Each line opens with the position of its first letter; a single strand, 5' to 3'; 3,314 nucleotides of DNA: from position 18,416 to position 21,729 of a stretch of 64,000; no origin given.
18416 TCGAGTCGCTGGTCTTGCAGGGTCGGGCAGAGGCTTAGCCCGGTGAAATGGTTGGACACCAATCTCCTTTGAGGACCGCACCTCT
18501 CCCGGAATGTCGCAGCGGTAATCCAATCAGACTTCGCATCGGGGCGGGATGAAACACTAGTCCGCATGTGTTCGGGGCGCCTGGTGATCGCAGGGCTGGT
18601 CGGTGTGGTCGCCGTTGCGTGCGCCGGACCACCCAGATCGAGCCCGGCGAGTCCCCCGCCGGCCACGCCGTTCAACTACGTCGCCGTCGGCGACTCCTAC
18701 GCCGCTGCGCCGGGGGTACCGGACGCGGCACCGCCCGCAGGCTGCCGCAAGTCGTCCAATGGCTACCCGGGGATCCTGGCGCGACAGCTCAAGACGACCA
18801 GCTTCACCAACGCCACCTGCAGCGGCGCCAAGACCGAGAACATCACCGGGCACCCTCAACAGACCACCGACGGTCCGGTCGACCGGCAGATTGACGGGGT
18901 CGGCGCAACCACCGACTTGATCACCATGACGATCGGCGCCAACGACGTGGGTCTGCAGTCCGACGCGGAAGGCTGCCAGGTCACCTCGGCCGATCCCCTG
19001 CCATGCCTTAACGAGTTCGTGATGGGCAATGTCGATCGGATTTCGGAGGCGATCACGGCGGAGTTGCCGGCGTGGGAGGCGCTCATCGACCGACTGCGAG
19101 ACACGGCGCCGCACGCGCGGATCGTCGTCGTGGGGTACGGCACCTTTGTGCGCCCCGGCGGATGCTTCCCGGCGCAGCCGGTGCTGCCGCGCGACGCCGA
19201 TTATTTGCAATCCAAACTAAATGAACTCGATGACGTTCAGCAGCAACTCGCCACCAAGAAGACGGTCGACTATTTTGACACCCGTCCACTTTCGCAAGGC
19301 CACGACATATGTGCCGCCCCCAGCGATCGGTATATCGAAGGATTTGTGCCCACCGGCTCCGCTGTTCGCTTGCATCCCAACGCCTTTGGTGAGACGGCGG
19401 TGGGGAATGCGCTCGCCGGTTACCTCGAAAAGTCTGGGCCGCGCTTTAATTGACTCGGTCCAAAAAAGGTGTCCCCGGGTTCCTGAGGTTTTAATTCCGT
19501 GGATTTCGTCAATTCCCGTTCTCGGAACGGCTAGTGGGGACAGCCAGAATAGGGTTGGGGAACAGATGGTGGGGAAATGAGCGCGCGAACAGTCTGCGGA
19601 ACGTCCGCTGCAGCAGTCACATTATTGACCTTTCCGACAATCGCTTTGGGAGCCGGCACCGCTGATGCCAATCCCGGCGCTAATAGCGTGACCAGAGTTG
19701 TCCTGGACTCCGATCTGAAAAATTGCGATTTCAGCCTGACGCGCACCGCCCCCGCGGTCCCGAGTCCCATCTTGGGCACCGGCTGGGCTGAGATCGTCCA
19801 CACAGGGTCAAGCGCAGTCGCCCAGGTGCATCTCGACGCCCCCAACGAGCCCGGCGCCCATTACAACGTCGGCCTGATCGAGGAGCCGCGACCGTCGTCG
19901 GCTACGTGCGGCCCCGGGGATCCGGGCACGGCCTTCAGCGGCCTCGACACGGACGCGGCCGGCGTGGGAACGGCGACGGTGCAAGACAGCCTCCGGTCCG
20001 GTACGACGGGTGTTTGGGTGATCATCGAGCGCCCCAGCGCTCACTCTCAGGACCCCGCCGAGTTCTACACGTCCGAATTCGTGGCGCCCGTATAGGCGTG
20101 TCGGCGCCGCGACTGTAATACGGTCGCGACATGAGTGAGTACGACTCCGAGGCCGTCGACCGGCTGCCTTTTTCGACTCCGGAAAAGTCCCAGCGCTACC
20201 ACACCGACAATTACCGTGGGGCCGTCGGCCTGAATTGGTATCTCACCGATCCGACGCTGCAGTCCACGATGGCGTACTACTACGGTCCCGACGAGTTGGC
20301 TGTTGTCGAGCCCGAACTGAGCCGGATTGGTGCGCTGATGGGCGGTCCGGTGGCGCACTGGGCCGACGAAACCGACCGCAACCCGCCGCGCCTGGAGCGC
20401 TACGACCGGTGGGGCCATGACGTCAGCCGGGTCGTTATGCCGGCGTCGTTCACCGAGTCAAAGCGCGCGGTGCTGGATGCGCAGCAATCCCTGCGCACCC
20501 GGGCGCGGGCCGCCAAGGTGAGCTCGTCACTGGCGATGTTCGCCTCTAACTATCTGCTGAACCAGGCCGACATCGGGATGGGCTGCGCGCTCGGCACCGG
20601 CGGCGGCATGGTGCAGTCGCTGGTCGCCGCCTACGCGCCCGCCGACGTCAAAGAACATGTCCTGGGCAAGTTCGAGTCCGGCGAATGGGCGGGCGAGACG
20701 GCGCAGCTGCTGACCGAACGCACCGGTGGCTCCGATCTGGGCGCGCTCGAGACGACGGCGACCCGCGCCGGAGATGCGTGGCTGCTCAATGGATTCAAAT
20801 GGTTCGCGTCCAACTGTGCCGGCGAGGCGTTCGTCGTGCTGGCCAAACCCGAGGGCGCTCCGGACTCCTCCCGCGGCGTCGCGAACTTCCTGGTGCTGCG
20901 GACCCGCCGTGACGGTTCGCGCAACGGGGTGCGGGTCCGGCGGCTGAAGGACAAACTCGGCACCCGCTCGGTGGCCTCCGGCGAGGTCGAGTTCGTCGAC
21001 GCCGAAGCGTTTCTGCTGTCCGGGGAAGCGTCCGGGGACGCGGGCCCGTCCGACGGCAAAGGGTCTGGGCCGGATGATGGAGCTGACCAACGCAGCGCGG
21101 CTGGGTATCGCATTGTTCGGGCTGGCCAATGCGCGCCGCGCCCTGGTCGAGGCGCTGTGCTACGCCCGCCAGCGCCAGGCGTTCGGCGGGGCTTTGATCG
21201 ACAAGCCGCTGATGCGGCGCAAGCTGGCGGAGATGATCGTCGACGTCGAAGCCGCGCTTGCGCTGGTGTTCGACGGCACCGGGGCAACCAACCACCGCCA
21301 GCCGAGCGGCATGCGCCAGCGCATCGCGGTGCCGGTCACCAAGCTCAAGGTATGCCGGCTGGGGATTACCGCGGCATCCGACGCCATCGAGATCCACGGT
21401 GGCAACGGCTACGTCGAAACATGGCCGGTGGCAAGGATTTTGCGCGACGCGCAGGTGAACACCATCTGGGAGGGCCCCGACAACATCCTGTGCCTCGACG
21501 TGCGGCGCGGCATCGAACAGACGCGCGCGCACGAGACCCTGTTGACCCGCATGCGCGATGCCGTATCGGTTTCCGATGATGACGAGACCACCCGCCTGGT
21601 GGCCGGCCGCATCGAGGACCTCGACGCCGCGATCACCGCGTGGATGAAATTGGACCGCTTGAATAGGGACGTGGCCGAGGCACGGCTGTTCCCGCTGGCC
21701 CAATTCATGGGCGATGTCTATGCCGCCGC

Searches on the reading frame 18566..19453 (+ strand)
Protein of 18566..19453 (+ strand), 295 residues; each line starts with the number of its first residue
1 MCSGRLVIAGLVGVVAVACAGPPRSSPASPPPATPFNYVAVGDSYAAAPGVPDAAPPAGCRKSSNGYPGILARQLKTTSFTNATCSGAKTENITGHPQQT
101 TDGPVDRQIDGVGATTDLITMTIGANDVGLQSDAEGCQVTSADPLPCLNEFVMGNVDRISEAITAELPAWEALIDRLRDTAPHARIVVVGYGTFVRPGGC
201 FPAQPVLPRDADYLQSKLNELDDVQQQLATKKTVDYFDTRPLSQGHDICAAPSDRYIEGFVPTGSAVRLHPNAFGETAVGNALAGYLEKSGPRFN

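Call 30: search_protein_families(library=pfam, proteins=[window:18566-19453:+])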
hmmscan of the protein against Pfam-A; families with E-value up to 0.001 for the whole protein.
window:18566-19453:+ (295 aa): 2 families
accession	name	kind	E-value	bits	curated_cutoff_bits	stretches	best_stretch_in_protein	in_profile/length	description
PF13472.12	Lipase_GDSL_2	-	2.9e-26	93.5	32.9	1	40-275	1-175/178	GDSL-like Lipase/Acylhydrolase family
PF00657.28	Lipase_GDSL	-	1.2e-07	32.6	23.6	1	38-282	1-207/208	GDSL-like Lipase/Acylhydrolase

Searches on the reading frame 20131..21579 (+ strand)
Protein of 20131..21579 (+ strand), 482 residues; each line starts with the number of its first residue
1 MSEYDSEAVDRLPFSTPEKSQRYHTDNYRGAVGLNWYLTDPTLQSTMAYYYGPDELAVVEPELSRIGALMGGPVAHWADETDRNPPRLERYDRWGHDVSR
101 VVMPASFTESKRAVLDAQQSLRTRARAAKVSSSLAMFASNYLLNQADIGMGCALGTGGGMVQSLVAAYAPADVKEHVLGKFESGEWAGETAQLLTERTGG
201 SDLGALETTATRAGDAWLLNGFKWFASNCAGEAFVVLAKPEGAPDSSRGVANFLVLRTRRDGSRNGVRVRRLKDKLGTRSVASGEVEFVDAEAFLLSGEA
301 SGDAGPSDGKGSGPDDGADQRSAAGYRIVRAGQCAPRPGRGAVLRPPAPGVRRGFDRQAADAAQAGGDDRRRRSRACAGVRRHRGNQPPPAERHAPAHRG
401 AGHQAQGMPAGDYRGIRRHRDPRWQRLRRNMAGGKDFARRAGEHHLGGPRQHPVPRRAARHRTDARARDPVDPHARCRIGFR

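Call 81: search_protein_families(library=pfam, proteins=[window:20131-21579:+])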
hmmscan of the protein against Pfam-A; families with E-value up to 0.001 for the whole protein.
window:20131-21579:+ (482 aa): 2 families
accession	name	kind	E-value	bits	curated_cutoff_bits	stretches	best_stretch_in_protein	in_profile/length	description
PF02770.24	Acyl-CoA_dh_M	-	7.6e-17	61.7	33.3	1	192-290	2-96/97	Acyl-CoA dehydrogenase, middle domain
PF18158.6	AidB_N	-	5.9e-09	36.6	22.9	1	33-166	8-137/156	Adaptive response protein AidB N-terminal domain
